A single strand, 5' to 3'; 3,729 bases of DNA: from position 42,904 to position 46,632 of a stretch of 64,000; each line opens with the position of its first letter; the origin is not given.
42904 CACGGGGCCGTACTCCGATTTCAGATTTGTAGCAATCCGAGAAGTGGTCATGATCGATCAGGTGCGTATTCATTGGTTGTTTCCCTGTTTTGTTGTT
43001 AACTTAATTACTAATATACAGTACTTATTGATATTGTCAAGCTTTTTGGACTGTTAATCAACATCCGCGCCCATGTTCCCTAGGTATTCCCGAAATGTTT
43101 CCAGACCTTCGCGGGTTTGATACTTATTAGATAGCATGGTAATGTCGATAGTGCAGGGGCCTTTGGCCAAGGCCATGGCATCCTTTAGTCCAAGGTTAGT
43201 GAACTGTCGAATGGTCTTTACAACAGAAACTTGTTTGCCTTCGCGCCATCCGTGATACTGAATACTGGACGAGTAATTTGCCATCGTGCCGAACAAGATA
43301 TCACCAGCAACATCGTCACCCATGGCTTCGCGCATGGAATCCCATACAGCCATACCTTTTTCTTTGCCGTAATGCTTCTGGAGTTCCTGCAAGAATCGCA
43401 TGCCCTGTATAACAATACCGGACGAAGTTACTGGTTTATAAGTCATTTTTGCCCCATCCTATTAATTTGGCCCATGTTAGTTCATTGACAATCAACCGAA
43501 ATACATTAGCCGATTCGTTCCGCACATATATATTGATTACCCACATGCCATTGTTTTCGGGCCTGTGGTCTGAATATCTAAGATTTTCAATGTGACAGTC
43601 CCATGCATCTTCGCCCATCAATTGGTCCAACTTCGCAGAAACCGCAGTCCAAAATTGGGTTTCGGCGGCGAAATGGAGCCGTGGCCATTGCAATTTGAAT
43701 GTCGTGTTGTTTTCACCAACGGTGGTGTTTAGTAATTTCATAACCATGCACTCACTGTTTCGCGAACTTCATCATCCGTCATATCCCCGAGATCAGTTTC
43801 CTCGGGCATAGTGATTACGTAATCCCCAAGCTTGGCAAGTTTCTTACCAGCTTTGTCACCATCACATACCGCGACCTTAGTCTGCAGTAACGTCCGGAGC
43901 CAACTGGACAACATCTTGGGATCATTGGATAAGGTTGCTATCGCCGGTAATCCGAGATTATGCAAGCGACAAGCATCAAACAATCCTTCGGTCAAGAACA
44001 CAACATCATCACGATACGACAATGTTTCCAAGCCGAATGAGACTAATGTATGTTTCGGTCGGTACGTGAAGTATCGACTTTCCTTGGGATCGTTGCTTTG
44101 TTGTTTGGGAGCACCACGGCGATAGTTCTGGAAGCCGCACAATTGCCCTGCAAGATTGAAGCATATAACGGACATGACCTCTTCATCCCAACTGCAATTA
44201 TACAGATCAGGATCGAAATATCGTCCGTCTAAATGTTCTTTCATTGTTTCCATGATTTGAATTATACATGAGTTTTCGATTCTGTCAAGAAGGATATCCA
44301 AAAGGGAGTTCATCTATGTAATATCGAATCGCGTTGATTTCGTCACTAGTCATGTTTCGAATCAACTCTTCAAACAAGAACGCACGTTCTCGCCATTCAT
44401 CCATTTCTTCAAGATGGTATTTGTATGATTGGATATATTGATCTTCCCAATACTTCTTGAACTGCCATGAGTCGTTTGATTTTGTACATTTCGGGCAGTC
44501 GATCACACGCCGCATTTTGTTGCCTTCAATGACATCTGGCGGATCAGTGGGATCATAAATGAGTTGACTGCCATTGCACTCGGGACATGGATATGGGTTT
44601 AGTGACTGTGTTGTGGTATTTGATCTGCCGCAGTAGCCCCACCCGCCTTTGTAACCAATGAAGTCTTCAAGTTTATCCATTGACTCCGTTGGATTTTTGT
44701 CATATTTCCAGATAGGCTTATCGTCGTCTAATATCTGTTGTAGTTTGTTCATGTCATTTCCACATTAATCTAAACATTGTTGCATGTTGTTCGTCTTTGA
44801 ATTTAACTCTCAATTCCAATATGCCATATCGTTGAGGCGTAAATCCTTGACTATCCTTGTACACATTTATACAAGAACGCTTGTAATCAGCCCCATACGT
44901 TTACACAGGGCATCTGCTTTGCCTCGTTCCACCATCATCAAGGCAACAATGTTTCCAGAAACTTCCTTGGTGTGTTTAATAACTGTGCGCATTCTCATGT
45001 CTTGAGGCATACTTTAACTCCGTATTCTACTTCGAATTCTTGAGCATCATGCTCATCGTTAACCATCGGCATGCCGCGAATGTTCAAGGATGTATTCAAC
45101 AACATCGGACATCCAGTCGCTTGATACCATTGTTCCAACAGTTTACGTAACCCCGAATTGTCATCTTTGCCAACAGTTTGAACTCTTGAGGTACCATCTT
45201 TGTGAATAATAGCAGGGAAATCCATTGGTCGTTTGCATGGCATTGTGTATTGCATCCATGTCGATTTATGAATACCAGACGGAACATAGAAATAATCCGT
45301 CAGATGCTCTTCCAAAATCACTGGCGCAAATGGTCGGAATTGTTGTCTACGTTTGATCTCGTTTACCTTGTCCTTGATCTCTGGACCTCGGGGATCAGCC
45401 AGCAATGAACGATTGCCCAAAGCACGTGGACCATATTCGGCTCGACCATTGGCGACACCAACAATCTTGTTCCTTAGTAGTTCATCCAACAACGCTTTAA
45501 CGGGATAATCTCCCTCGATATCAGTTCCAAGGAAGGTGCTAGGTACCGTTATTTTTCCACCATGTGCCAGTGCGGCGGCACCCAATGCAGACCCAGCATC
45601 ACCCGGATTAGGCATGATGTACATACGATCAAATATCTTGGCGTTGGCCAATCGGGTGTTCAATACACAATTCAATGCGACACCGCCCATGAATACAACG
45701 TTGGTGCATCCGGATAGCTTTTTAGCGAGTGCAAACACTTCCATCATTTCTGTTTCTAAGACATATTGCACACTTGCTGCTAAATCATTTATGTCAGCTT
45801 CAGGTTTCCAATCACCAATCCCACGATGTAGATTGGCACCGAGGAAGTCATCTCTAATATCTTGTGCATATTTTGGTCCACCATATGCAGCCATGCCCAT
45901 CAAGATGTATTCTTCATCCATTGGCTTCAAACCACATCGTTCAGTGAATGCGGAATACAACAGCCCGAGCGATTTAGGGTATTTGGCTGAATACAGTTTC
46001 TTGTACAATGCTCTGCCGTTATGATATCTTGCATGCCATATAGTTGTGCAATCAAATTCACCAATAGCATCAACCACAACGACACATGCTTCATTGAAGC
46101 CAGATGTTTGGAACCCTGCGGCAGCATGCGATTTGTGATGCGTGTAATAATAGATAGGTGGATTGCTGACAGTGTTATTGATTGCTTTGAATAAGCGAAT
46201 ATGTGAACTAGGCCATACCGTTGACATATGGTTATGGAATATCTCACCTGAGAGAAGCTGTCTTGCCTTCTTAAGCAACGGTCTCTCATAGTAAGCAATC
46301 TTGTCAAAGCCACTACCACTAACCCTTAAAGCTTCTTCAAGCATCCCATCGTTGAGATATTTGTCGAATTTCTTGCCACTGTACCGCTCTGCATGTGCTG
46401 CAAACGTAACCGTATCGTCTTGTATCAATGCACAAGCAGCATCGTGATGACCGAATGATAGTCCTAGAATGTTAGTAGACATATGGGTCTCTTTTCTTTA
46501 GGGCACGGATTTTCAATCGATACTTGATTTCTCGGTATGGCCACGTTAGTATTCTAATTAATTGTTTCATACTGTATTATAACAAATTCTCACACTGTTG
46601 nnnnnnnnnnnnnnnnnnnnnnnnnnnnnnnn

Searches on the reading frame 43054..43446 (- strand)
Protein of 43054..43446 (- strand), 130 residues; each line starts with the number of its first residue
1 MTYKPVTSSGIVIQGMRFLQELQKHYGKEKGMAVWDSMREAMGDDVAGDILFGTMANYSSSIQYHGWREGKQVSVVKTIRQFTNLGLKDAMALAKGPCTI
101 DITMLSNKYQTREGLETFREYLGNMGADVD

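Call 45: search_protein_families(library=pfam, proteins=[window:43054-43446:-], max_evalue=0.1)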
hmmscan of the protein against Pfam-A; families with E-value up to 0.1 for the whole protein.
window:43054-43446:- (130 aa): 2 families
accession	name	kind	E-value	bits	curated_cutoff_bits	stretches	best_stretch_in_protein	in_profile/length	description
PF00542.24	Ribosomal_L12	-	7.1e-05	23.5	25.9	1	71-99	11-40/67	Ribosomal protein L7/L12 C-terminal domain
PF00977.27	His_biosynth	-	0.064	13.1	23.6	1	12-90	105-163/228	Histidine biosynthesis protein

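Call 46: search_protein_families(library=ncbifam, proteins=[window:43054-43446:-], max_evalue=0.01)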
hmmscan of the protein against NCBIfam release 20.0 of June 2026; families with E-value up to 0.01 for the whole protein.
window:43054-43446:- (130 aa): 0 families

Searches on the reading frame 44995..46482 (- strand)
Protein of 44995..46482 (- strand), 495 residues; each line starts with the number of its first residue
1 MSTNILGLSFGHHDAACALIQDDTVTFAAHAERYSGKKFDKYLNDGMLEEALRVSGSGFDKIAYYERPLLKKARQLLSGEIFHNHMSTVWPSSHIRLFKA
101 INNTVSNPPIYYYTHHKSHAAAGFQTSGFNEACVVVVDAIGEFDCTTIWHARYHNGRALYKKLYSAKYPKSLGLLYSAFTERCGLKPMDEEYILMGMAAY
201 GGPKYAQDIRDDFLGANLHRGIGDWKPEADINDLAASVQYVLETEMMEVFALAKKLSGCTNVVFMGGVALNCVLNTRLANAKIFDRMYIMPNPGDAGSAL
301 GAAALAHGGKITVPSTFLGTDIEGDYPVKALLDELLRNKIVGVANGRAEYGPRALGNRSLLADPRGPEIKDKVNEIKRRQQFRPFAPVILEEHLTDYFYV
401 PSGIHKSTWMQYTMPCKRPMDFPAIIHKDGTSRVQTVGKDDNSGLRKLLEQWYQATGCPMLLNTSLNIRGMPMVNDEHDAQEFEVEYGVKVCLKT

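Call 9: search_protein_families(library=phrogs, proteins=[window:44995-46482:-], max_evalue=0.00001)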
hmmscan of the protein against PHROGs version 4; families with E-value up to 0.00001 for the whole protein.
window:44995-46482:- (495 aa): 2 families
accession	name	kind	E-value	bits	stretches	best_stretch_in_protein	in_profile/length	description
phrog_1601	-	moron, auxiliary metabolic gene and host takeover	2.5e-95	321.5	1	4-482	2-509/528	Nol-like carbamoyltransferase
phrog_20469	-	moron, auxiliary metabolic gene and host takeover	1.4e-28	100.9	1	338-480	14-157/181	Nol-like carbamoyltransferase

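Call 15: find_encoding_contigs(protein=window:44995-46482:-, flank=10000, max_places=1)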
Protein window:44995-46482:- (495 aa): 11 contigs read that carry it; 1 place shown.
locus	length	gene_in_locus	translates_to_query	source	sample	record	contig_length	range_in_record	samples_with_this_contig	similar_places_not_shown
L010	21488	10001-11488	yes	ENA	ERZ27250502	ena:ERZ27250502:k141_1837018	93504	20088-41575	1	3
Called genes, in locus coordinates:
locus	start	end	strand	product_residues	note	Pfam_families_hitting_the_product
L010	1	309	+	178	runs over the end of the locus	PF26128:Gad2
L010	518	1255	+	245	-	-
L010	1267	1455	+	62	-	-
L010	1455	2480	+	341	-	-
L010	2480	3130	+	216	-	-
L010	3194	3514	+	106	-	-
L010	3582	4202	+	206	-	-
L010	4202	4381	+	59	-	-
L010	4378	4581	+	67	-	-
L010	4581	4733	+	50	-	-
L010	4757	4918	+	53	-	-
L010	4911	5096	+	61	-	-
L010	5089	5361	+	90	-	-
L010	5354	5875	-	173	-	-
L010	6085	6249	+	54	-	-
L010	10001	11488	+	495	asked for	PF02543:Carbam_trans_N, PF16861:Carbam_trans_C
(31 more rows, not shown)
